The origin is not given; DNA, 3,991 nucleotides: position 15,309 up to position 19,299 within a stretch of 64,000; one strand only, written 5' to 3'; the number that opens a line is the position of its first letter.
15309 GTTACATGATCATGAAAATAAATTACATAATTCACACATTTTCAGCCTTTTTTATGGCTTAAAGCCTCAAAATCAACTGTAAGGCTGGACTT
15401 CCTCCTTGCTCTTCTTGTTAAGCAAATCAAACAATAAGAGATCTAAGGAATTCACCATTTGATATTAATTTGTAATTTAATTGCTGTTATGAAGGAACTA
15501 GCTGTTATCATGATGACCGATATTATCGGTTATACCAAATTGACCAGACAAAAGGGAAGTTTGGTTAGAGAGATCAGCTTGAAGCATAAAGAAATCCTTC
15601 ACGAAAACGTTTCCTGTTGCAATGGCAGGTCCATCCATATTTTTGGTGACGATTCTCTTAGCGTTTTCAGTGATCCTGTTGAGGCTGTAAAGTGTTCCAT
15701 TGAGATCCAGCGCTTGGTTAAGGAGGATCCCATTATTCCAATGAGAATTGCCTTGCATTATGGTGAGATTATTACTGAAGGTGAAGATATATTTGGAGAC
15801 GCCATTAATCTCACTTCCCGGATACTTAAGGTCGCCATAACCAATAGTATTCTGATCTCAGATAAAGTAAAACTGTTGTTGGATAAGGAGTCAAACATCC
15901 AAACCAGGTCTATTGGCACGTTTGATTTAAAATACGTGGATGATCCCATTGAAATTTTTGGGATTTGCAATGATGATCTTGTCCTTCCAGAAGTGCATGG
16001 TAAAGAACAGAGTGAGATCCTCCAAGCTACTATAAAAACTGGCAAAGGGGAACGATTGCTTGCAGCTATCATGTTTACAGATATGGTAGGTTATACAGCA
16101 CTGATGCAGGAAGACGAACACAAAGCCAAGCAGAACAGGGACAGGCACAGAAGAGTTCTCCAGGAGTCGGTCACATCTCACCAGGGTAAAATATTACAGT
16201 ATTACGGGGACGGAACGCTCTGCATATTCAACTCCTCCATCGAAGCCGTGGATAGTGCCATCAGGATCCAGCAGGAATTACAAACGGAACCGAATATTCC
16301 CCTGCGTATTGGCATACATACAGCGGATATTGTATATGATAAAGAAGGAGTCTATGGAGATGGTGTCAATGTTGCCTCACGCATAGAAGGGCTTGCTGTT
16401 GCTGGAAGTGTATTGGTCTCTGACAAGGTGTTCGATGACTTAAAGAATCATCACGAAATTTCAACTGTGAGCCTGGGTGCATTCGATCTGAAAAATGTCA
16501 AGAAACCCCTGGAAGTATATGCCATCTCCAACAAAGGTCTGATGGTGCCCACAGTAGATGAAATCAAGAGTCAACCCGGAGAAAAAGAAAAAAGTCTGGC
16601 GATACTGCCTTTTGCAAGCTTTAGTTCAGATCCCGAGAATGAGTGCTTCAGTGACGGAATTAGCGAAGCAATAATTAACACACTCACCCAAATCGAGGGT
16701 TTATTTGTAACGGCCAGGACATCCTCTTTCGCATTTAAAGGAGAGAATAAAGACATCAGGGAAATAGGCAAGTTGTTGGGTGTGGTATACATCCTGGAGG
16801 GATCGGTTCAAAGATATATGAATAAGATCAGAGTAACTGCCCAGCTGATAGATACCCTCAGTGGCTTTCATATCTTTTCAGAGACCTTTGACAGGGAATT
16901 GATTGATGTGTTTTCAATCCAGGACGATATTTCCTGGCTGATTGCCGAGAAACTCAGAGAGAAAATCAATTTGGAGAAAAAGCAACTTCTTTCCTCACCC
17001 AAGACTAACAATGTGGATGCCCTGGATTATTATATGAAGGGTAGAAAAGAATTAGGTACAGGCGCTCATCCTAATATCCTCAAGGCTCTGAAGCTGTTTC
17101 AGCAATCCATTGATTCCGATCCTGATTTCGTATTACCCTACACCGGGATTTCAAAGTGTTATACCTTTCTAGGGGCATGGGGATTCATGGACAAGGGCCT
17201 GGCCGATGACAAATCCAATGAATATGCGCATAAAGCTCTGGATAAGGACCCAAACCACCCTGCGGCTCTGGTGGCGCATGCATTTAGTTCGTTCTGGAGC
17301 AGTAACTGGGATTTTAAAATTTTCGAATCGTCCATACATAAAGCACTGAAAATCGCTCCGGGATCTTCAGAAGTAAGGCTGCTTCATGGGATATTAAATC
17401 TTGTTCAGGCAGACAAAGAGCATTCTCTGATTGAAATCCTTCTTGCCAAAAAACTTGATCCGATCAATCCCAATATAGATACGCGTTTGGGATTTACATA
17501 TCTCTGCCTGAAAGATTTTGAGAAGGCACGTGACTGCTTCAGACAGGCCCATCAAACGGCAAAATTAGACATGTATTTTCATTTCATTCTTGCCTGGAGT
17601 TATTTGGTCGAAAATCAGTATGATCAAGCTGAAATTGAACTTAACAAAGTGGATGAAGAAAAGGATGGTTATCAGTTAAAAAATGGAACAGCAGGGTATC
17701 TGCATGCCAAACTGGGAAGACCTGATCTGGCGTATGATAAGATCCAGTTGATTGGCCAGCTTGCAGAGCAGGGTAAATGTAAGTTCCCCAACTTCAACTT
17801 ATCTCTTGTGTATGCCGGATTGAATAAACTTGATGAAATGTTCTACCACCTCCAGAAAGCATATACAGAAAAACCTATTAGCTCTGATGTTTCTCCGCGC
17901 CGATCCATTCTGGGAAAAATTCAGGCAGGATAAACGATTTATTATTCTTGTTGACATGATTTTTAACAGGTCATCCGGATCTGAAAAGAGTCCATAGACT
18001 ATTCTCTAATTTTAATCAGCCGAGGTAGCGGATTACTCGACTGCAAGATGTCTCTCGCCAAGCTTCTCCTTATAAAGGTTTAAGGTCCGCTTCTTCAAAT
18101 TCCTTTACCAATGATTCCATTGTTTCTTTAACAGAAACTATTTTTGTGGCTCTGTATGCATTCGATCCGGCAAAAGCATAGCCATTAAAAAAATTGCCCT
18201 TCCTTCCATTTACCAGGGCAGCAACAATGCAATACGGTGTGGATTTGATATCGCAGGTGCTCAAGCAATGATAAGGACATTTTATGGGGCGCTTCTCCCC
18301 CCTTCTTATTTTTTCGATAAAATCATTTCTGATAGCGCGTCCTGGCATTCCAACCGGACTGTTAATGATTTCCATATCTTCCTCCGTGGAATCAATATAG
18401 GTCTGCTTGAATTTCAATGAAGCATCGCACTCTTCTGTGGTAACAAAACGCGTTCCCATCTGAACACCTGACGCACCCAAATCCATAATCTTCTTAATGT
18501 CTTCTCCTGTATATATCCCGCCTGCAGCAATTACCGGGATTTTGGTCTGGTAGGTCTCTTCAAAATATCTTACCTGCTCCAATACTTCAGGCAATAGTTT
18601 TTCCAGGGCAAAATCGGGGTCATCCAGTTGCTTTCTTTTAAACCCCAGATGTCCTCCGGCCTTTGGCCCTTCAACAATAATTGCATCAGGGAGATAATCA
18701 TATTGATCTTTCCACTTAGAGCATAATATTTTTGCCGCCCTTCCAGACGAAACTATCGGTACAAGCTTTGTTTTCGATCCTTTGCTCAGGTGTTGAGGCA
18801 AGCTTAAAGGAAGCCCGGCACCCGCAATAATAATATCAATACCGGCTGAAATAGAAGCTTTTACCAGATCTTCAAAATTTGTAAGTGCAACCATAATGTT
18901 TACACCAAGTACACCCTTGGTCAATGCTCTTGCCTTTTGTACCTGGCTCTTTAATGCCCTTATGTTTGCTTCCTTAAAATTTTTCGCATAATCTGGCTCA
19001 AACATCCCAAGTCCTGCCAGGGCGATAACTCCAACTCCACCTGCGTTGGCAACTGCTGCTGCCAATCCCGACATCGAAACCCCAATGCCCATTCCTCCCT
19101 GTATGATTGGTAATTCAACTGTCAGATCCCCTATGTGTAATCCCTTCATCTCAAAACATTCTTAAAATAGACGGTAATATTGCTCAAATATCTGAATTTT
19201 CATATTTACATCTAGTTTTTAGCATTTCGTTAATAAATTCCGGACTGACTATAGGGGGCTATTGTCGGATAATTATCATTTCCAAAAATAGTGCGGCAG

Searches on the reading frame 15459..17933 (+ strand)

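Call 14: search_protein_families(library=pfam, proteins=[window:15459-17933:+], max_evalue=0.01)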
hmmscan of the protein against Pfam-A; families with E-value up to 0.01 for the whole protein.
window:15459-17933:+ (824 aa): 8 families
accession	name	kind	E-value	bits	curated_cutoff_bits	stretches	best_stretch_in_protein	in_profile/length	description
PF00211.25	Guanylate_cyc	-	8e-18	65.1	21.9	2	203-357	10-182/183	Adenylate and Guanylate cyclase catalytic domain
PF07719.23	TPR_2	-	1.1e-08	35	27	1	676-699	6-29/34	Tetratricopeptide repeat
PF14559.12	TPR_19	-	5.7e-07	30.2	25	0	685-736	5-56/68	Tetratricopeptide repeat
PF13431.12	TPR_17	-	1.3e-05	25.5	24.4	0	665-691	7-33/34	Tetratricopeptide repeat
PF00515.34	TPR_1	-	2.6e-05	24.3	27.8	1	676-699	6-29/34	Tetratricopeptide repeat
PF13428.12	TPR_14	-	0.00023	22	23.5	0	676-712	6-42/44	Tetratricopeptide repeat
PF13181.12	TPR_8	-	0.0011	19.4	25.7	0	676-697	6-27/34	Tetratricopeptide repeat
PF13424.12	TPR_12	-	0.0013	19.3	30.1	0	673-715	5-48/77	Tetratricopeptide repeat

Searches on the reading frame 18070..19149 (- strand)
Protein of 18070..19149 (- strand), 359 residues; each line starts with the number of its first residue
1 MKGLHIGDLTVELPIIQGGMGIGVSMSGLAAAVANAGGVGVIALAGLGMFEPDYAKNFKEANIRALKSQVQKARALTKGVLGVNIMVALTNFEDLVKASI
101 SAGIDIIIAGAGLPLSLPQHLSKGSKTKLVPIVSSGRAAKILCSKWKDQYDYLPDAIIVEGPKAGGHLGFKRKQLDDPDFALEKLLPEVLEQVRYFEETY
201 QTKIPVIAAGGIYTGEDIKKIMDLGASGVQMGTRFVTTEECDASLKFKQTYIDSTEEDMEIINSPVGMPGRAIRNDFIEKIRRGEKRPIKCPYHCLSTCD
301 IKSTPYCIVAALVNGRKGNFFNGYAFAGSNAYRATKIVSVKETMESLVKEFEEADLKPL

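Call 14: search_protein_families(library=pfam, proteins=[window:18070-19149:-], max_evalue=0.01)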
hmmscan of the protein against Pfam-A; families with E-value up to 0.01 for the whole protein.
window:18070-19149:- (359 aa): 7 families
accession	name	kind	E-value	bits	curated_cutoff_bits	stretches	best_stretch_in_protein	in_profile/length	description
PF03060.21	NMO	-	2e-57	195.5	28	1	9-350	8-331/331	Nitronate monooxygenase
PF00478.31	IMPDH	-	4.3e-09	36.3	25.6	1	197-247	201-251/345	IMP dehydrogenase / GMP reductase domain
PF01180.27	DHO_dh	-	3.2e-08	33.5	27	1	187-237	224-274/291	Dihydroorotate dehydrogenase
PF01070.24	FMN_dh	-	2.2e-05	24.1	24.9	1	185-236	262-306/350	FMN-dependent dehydrogenase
PF01645.23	Glu_synthase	-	0.00028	20.6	20.4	1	155-243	230-315/369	Conserved region in glutamate synthase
PF00977.27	His_biosynth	-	0.001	19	23.6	1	201-237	71-107/228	Histidine biosynthesis protein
PF04309.18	G3P_antiterm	-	0.0028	17.5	27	1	184-231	121-167/173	Glycerol-3-phosphate responsive antiterminator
